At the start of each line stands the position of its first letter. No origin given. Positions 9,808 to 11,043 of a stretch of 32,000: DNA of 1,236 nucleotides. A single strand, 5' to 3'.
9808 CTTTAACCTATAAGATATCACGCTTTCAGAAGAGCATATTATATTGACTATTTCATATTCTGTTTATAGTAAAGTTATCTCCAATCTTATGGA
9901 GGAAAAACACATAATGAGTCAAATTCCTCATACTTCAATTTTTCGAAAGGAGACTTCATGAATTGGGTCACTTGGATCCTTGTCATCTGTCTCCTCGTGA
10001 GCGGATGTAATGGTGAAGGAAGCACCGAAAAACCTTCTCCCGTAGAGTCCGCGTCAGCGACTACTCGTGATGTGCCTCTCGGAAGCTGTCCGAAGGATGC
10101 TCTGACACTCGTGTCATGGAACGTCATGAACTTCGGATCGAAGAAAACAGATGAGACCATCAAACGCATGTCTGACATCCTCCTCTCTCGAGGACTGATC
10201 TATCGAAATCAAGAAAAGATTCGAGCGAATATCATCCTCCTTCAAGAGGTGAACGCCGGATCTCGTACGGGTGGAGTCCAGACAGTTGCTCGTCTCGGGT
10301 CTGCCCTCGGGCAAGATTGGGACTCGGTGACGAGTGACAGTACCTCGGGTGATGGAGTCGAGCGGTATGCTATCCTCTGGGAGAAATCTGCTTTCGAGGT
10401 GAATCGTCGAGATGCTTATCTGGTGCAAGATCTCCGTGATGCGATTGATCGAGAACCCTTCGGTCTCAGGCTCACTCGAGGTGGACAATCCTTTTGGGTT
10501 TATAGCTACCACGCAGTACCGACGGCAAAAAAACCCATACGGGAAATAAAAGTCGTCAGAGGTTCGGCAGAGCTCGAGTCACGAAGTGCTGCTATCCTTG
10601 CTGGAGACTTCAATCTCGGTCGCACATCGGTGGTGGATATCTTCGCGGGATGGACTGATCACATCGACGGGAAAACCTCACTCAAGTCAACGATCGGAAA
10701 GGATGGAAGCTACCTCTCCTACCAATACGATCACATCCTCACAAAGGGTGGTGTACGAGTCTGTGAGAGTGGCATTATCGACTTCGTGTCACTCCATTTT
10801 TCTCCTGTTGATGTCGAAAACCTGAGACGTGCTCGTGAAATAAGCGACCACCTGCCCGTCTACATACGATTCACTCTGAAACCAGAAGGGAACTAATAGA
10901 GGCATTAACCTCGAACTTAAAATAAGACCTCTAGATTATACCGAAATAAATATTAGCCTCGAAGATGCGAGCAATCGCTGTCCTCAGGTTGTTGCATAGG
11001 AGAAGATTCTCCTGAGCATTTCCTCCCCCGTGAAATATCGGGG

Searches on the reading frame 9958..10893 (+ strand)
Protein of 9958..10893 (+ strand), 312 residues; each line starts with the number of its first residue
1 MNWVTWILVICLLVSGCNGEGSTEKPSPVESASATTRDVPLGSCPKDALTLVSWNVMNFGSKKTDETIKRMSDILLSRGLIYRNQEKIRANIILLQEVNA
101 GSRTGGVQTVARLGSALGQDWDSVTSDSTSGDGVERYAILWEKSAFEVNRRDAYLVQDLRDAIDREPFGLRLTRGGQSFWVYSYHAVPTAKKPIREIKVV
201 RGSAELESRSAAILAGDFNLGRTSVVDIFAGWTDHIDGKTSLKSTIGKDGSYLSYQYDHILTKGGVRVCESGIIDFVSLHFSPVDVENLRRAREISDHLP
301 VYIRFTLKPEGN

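Call 55: search_protein_families(library=pfam, proteins=[window:9958-10893:+], max_evalue=0.01)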
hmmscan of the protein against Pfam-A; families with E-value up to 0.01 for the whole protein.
seq(312 aa): 1 family
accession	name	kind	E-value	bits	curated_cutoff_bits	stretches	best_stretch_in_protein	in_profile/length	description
PF03372.29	Exo_endo_phos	-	1.9e-09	38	24.5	1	52-298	1-225/225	Endonuclease/Exonuclease/phosphatase family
